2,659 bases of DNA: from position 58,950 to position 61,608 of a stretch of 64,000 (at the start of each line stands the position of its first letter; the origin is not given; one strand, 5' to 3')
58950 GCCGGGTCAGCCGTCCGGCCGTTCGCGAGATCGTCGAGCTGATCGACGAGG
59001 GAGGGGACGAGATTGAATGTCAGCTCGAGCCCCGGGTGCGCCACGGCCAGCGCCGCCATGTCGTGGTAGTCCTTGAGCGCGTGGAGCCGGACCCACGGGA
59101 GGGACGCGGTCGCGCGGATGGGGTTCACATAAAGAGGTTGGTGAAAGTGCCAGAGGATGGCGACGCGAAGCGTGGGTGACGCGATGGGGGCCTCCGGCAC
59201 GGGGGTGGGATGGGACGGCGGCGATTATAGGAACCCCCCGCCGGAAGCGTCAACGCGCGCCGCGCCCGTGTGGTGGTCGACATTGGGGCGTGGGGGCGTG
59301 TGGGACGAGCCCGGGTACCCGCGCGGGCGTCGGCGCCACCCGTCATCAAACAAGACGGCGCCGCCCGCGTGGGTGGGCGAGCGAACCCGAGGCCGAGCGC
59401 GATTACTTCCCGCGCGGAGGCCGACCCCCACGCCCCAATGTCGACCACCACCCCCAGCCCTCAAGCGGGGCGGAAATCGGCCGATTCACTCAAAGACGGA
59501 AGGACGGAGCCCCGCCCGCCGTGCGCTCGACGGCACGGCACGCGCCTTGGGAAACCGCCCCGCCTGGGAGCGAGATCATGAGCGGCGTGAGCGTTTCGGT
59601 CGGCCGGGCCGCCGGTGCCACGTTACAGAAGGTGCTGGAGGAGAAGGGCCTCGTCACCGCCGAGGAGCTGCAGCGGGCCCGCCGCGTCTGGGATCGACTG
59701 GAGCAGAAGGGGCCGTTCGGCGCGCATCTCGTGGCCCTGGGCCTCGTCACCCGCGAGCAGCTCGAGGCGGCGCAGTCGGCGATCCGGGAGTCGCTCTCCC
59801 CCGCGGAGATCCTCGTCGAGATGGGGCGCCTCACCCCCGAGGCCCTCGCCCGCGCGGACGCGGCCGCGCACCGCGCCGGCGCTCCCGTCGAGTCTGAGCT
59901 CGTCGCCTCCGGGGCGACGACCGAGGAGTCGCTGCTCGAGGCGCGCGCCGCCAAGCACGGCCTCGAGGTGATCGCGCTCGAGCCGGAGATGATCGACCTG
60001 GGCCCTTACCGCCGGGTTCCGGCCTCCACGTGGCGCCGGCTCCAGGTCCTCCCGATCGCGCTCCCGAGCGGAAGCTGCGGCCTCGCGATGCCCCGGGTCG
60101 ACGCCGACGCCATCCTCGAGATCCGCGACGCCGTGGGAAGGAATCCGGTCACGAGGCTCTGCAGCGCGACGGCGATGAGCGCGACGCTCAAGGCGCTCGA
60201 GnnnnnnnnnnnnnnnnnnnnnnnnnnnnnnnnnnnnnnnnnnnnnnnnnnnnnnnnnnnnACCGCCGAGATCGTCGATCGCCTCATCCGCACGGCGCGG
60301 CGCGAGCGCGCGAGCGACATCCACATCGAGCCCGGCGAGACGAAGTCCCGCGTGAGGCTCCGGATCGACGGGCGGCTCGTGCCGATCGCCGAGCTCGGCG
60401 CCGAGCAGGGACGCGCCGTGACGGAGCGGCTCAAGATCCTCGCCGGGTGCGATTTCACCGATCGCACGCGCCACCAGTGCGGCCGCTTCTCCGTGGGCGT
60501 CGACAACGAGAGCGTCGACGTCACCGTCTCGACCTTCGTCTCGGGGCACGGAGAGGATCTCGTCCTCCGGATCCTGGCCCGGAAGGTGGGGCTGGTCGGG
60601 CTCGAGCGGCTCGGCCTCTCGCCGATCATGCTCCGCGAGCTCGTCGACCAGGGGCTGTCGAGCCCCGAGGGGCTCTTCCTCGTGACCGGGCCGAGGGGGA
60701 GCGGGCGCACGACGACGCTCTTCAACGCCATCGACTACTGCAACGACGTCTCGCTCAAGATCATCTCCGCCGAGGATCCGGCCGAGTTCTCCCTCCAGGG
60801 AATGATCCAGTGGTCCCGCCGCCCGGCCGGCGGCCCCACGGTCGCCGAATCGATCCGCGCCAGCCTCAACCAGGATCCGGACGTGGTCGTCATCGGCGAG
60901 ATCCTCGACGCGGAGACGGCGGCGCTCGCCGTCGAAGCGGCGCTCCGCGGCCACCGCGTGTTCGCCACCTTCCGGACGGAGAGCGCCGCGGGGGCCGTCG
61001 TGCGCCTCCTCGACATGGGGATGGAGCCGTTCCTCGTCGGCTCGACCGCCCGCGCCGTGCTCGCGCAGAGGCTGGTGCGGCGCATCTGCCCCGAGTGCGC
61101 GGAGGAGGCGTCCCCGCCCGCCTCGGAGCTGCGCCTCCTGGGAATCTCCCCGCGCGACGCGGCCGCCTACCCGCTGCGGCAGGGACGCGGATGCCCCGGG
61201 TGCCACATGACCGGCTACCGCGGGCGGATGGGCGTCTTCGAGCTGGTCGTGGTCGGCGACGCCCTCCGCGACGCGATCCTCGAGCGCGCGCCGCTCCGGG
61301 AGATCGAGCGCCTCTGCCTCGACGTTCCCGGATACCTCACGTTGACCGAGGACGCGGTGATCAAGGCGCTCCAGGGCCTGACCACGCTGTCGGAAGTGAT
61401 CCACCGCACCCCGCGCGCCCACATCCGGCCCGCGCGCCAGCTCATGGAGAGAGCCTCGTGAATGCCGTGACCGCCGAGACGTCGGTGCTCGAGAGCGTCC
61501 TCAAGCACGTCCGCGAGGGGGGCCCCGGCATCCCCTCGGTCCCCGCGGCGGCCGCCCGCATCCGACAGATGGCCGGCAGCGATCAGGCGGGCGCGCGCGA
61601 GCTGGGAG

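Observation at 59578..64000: GspE/PilB-like protein with both the Walker A lysine and the His-box histidine substituted, clustered with HDOD, a FliL-like lipoprotein and a sigma-54 activator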

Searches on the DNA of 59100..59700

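Call 85: search_rna_families(source=window, start=59100, end=59700, threshold=evalue, max_evalue=1)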
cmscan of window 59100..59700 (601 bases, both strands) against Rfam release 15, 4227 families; matches with E-value up to 1: 0.
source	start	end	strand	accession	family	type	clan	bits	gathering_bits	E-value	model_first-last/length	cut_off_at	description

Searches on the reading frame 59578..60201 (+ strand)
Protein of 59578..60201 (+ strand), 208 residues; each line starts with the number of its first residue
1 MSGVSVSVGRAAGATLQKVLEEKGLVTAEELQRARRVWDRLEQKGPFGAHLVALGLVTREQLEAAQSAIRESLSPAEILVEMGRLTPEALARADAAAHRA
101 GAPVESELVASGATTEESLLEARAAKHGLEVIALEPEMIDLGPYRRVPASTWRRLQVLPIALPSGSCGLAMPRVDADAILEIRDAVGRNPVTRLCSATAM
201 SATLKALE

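Call 36: search_solved_structures(query=window:59578-60201:+, max_evalue=10, show_alignments=5)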
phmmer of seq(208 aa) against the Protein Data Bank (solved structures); distinct sequences matched with E-value up to 10: 10.
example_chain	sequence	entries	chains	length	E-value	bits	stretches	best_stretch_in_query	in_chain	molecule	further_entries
6f8l_G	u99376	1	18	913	9.9e-10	41.9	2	42-172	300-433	Type IV pilus assembly protein PilF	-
6ejf_G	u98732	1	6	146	1.8e-05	28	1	76-188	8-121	Type IV pilus assembly protein PilF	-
5zfr_A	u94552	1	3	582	0.017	18.3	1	76-190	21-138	Type IV pilus biogenesis ATPase PilB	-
9g1w_A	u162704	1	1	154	0.037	17.2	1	47-105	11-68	Type IV pilus assembly ATPase PilB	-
5htl_A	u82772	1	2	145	0.044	16.9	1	76-172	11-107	MSHA biogenesis protein MshE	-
7tzp_A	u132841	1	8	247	0.054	16.6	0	123-171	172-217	3-oxoacyl-ACP reductase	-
6t6n_A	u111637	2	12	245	0.067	16.3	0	123-171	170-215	3-oxoacyl-[acyl-carrier protein] reductase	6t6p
1j2w_A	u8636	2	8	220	0.15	15.2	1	60-128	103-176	Aldolase protein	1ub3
6olj_C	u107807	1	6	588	0.96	12.6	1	76-203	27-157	Type IV pilus biogenesis ATPase PilB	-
5tsg_B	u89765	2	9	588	0.98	12.5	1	76-203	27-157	Type IV pilus biogenesis ATPase PilB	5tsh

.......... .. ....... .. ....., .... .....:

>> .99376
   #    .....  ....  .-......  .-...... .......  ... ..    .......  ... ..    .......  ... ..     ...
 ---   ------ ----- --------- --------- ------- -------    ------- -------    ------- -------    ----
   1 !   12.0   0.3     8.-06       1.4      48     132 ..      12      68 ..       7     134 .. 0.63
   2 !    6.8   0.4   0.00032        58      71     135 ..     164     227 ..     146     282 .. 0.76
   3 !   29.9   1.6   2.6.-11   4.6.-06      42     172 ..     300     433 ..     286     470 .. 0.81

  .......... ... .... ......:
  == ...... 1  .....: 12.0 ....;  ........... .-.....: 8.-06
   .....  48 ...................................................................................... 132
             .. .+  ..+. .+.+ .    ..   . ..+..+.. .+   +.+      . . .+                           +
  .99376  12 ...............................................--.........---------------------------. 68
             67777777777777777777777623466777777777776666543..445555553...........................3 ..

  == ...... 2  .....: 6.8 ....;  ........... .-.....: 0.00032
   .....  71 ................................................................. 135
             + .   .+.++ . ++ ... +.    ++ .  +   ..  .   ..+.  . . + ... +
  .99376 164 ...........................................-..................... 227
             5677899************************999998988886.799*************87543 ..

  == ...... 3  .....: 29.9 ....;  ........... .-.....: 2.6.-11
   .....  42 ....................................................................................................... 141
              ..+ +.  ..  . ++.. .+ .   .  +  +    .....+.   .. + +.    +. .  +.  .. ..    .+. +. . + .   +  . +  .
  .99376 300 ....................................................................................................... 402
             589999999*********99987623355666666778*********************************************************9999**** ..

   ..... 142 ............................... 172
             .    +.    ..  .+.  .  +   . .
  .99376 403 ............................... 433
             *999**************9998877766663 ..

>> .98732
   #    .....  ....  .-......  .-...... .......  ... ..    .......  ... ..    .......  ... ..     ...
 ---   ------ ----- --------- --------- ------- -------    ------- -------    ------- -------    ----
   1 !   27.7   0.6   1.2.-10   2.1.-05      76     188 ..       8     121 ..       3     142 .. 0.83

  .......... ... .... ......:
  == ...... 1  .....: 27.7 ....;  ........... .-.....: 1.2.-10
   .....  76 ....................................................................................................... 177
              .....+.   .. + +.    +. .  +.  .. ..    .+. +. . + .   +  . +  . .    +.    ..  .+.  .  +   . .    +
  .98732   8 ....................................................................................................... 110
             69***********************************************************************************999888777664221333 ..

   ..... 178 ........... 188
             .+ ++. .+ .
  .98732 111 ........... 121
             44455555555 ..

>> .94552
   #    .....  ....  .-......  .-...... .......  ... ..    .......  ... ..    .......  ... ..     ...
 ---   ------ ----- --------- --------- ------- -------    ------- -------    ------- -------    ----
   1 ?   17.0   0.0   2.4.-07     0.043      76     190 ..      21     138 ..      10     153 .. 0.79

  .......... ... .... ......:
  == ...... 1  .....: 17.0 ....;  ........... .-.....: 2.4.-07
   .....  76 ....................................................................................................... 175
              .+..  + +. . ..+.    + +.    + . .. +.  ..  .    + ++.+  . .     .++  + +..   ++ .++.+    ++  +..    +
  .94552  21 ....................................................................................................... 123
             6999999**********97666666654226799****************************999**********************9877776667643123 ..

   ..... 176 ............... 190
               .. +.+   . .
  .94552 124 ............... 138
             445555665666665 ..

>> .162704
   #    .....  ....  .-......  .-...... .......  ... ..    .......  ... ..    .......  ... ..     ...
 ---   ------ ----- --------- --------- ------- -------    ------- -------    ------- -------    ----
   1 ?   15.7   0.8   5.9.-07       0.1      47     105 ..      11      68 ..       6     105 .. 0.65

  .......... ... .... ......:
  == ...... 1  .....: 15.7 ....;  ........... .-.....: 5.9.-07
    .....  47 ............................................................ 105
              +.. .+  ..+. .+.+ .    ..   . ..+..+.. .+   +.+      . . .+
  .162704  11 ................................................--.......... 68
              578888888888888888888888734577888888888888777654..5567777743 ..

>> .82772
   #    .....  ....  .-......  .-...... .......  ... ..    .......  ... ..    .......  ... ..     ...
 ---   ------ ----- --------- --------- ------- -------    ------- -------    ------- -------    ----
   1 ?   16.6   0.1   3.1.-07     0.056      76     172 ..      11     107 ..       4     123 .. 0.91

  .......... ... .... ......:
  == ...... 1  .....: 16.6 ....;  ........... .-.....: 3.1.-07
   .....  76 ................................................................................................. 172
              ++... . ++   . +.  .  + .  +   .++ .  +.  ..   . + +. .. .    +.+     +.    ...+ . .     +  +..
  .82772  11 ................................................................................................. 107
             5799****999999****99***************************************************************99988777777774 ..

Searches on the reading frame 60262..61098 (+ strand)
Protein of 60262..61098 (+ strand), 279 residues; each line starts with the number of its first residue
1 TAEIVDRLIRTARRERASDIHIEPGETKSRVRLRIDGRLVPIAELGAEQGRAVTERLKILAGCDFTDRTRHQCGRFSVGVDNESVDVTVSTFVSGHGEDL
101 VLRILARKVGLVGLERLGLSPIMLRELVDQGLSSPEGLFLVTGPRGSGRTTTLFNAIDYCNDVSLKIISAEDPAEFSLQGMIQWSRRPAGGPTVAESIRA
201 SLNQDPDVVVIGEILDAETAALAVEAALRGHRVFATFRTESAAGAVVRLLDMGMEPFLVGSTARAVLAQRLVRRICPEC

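Call 61: search_solved_structures(query=window:60262-61098:+, max_evalue=1e-40, show_alignments=0)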
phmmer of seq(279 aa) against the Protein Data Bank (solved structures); distinct sequences matched with E-value up to 1e-40: 12.
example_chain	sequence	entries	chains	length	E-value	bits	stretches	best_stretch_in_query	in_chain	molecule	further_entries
4pht_A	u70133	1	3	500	1.7e-62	214.5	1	4-279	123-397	General secretory pathway protein E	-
1p9r_A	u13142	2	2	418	5.1e-62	213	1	4-279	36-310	General secretion pathway protein E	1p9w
4ksr_A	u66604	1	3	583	1.2e-61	211.8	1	4-279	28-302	Type II secretion system protein E, Hemolysin-coregulated protein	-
4kss_A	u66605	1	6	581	1.6e-61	211.3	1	4-279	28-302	Type II secretion system protein E, hemolysin-coregulated protein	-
3jc8_Ba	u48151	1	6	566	3.6e-60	206.9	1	3-279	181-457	Type IV-A pilus assembly ATPase PilB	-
5zfr_A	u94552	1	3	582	1.1e-59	205.3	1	3-279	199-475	Type IV pilus biogenesis ATPase PilB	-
5tsg_B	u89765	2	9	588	1.4e-58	201.7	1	3-279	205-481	Type IV pilus biogenesis ATPase PilB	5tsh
6olj_C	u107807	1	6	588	1.6e-58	201.5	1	3-279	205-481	Type IV pilus biogenesis ATPase PilB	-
5it5_F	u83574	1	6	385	7.5e-58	199.3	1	4-279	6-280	ATP binding motif-containing protein PilF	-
5oiu_A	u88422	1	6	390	7.8e-58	199.2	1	4-279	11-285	Type IV pilus assembly protein PilF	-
6ejf_A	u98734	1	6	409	8.3e-58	199.1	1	4-279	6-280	Type IV pilus assembly protein PilF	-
6f8l_G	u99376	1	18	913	5.1e-57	196.6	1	4-279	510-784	Type IV pilus assembly protein PilF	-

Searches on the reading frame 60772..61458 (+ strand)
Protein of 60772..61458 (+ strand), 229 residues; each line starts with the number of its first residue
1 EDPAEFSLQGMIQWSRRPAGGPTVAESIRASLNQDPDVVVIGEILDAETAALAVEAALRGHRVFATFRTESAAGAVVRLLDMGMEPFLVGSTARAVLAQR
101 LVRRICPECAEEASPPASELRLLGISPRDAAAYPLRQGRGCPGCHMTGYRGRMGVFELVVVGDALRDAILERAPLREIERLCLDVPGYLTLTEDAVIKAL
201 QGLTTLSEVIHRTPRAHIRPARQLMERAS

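Call 94: find_homologous_proteins(query=window:60772-61458:+, max_evalue=1e-20)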
Query seq(229 aa) (229 aa): 498 proteins with E <= 1e-20 among 4620 candidates; the best 120 are listed.
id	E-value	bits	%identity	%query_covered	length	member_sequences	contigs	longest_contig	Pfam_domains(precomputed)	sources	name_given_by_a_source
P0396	8.6e-61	224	47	99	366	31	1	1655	PF00437.27,PF25199.2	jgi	jgi:type IV pilus assembly protein PilB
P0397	1.2e-59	220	49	90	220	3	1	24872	PF00437.27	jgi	jgi:type IV pilus assembly protein PilB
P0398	2.1e-54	203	51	92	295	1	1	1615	PF00437.27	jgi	jgi:type II secretory ATPase GspE/PulE/Tfp pilus assembly ATPase PilB-like protein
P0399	1.9e-53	200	47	93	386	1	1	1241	PF00437.27,PF13191.13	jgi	-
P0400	3.0e-51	192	48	91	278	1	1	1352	PF00437.27,PF25199.2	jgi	jgi:general secretion pathway protein E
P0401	6.4e-51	191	48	92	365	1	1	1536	PF00437.27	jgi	jgi:type II secretory ATPase GspE/PulE/Tfp pilus assembly ATPase PilB-like protein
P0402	8.2e-51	191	46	93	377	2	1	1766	PF00437.27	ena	-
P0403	1.5e-50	190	47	92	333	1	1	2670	PF00437.27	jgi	jgi:type II secretory ATPase GspE/PulE/Tfp pilus assembly ATPase PilB-like protein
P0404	2.3e-50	189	46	93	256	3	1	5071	PF00437.27,PF13401.13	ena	-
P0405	4.9e-50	188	46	94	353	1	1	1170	PF00437.27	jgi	-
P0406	6.6e-50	188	48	92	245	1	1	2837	PF00437.27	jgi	jgi:general secretion pathway protein E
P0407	9.3e-50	187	47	93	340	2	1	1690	PF00437.27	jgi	-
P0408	9.3e-50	187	46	93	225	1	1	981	PF00437.27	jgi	jgi:type IV pilus assembly protein PilB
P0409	2.8e-49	186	48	93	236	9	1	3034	PF00437.27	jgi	jgi:type IV pilus assembly protein PilB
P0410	3.1e-49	186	48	93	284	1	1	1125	PF00437.27,PF13191.13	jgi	jgi:type II secretory ATPase GspE/PulE/Tfp pilus assembly ATPase PilB-like protein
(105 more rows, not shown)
